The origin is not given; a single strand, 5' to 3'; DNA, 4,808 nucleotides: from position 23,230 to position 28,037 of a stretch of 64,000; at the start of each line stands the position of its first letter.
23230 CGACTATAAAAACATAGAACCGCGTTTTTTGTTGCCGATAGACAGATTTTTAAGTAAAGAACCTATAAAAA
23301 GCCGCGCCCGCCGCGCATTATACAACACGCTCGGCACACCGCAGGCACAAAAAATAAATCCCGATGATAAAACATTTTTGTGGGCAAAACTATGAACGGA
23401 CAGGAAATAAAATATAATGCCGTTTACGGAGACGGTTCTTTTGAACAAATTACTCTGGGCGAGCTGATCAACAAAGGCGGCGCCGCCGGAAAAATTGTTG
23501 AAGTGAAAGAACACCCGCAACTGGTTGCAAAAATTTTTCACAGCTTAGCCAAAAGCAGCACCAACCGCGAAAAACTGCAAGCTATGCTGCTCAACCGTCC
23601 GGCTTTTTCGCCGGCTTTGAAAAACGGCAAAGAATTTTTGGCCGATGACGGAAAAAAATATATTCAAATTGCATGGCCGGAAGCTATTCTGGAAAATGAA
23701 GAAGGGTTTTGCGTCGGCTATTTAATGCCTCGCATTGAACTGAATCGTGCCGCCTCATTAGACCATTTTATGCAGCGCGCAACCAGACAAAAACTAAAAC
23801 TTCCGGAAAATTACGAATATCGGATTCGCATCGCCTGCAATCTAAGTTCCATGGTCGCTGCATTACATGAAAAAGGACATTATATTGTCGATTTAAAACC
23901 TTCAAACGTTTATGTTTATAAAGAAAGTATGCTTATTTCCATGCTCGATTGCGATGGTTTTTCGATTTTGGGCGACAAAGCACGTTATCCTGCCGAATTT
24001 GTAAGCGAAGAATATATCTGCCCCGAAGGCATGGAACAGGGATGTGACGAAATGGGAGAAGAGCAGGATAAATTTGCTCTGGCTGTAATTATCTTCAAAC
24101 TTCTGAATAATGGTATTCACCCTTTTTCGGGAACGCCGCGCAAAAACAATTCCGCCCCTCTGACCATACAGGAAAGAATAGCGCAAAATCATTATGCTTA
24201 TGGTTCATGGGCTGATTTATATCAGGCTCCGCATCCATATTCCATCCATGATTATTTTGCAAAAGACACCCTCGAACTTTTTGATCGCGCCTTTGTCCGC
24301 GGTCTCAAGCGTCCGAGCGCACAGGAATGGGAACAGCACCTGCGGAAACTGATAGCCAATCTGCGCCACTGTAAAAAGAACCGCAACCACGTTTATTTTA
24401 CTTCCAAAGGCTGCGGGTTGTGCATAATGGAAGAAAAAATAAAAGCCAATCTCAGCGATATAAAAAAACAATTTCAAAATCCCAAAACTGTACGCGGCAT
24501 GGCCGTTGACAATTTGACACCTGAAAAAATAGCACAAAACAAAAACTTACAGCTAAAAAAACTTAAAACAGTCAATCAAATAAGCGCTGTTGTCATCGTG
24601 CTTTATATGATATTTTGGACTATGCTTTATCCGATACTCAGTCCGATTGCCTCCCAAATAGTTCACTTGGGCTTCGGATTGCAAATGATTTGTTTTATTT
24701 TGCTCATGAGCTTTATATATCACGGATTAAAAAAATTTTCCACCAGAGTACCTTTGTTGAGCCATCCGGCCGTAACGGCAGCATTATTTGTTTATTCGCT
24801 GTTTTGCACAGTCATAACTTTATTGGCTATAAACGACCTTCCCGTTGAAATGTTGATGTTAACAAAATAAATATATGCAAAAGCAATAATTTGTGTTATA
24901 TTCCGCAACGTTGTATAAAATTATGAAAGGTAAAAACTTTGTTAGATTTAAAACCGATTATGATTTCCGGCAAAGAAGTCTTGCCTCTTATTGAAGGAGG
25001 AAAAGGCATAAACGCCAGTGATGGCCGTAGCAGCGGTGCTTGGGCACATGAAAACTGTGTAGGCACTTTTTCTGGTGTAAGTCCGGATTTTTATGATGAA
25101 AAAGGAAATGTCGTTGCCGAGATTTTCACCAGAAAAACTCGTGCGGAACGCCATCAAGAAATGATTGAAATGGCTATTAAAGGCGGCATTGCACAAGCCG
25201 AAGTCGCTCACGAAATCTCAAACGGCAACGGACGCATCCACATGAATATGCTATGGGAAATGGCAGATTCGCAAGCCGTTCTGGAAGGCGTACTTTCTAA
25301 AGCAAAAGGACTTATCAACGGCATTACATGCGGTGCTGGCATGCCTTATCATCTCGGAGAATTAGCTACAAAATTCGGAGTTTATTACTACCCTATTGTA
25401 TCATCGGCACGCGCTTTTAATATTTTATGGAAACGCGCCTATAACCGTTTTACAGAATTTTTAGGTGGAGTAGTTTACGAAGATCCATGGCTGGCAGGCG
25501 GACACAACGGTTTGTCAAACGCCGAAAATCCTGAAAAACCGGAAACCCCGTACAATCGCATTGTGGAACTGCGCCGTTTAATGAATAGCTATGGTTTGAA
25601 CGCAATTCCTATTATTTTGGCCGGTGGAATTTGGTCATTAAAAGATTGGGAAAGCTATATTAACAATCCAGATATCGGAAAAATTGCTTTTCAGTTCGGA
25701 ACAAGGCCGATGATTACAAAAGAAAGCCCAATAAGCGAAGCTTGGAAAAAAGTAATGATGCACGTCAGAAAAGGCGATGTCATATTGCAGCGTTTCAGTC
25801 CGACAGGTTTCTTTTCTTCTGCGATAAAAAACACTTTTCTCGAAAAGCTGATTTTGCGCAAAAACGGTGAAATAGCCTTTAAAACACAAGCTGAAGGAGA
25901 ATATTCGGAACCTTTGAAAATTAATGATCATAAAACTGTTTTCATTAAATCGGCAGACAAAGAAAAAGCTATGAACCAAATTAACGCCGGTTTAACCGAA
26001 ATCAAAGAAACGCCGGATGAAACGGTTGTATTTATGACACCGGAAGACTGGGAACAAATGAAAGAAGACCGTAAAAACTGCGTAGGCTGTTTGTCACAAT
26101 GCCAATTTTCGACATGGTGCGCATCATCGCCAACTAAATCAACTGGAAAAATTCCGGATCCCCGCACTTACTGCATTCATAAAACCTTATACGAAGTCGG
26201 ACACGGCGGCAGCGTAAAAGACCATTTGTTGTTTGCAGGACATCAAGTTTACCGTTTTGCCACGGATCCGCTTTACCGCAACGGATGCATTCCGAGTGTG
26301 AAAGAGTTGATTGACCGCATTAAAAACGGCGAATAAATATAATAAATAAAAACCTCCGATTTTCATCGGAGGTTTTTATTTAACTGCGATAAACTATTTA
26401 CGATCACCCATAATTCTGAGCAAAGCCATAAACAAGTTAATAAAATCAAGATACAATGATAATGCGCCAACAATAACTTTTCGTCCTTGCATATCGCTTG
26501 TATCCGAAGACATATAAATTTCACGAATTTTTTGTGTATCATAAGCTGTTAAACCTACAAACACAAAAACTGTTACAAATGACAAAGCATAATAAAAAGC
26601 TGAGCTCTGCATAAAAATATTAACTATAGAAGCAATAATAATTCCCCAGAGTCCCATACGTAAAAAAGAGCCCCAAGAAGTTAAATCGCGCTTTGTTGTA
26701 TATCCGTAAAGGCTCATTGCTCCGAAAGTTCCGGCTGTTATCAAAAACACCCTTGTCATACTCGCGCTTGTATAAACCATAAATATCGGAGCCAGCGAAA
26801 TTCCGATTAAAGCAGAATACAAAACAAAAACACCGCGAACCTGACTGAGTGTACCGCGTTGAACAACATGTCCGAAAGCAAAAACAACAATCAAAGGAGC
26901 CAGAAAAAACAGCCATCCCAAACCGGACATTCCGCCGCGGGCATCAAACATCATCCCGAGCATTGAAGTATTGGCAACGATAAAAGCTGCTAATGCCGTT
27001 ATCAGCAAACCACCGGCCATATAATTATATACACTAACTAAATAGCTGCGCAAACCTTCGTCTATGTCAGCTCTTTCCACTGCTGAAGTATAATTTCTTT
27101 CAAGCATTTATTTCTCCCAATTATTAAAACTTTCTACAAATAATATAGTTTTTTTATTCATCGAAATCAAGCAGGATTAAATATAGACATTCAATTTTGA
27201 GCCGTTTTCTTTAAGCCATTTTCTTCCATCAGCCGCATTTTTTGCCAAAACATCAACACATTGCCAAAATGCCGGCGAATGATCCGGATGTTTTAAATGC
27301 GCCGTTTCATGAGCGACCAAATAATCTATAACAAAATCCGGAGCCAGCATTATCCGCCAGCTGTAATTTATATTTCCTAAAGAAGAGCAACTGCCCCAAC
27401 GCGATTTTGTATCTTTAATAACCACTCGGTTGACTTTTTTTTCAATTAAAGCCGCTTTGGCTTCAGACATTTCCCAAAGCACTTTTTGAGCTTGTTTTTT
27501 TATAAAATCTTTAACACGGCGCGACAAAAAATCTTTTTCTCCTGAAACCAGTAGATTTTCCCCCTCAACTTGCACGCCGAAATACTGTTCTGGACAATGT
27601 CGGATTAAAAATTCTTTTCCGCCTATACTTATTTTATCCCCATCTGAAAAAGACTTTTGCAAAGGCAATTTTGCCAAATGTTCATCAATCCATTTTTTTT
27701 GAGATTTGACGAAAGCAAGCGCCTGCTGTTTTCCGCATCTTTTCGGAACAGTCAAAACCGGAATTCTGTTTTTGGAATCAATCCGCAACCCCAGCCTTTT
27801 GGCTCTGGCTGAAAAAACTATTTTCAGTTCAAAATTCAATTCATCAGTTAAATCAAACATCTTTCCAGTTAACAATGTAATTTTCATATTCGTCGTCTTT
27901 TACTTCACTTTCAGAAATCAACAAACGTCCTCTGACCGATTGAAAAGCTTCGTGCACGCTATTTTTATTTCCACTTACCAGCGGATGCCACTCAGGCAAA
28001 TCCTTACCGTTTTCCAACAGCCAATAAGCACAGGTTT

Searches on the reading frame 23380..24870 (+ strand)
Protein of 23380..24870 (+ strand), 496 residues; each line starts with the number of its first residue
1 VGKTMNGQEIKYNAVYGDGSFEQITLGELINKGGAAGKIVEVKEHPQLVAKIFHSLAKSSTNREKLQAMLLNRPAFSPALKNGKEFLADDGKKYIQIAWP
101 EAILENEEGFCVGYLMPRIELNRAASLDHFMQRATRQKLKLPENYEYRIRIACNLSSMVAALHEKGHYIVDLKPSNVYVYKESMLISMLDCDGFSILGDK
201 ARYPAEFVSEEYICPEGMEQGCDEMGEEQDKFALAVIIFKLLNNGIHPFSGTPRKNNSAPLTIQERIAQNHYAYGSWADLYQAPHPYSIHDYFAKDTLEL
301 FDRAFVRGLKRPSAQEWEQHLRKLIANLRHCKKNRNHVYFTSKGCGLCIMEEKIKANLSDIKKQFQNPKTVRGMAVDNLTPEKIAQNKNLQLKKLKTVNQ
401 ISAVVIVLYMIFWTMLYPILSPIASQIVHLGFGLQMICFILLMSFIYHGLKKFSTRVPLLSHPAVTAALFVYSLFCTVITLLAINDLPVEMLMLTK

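Call 81: search_protein_families(library=pfam, proteins=[window:23380-24870:+], max_evalue=0.00001)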
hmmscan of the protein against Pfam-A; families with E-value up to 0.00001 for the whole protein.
window:23380-24870:+ (496 aa): 1 family
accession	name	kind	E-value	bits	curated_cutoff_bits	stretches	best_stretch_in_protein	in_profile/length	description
PF00069.31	Pkinase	-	2.5e-09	37.3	31.7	1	137-271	91-220/263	Protein kinase domain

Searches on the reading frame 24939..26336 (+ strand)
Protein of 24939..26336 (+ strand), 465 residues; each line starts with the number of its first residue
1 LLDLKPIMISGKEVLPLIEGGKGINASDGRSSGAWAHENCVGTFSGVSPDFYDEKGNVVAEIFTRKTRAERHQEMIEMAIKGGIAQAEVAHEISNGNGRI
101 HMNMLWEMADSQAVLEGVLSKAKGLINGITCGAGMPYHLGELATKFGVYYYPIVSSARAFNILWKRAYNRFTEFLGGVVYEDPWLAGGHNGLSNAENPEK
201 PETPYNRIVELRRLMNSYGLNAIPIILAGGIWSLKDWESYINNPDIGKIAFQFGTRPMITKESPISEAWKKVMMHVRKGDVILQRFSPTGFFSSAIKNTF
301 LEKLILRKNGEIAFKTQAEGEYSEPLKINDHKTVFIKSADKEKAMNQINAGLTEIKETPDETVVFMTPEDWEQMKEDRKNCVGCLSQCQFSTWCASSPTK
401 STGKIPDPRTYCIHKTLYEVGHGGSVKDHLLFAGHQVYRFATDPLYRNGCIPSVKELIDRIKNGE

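Call 81: search_protein_families(library=pfam, proteins=[window:24939-26336:+], max_evalue=0.00001)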
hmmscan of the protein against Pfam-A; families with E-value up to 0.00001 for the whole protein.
window:24939-26336:+ (465 aa): 1 family
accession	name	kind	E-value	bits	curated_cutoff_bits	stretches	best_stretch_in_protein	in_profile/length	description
PF03060.21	NMO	-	9e-09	35.6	28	1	145-331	134-286/331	Nitronate monooxygenase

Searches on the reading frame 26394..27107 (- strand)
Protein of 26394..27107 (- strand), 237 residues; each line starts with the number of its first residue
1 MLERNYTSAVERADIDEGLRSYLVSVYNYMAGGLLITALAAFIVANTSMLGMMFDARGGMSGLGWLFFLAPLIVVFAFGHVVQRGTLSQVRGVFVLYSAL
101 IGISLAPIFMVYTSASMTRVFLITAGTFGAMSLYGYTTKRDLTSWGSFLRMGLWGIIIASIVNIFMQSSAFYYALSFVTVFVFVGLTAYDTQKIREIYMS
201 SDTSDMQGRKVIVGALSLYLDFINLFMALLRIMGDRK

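Call 81: search_protein_families(library=pfam, proteins=[window:26394-27107:-], max_evalue=0.00001)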
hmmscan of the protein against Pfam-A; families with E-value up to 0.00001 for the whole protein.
window:26394-27107:- (237 aa): 1 family
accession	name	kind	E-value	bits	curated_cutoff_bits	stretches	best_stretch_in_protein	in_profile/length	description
PF01027.25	Bax1-I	-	1.1e-57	195.6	34.1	1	20-233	1-207/207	Inhibitor of apoptosis-promoting Bax1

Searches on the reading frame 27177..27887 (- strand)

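Call 81: search_protein_families(library=pfam, proteins=[window:27177-27887:-], max_evalue=0.00001)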
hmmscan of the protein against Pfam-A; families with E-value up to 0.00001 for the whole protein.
window:27177-27887:- (236 aa): 1 family
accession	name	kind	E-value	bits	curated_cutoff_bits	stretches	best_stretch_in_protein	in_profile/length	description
PF01863.23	YgjP-like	-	1.5e-45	156.2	26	1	30-228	1-207/207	YgjP-like, metallopeptidase domain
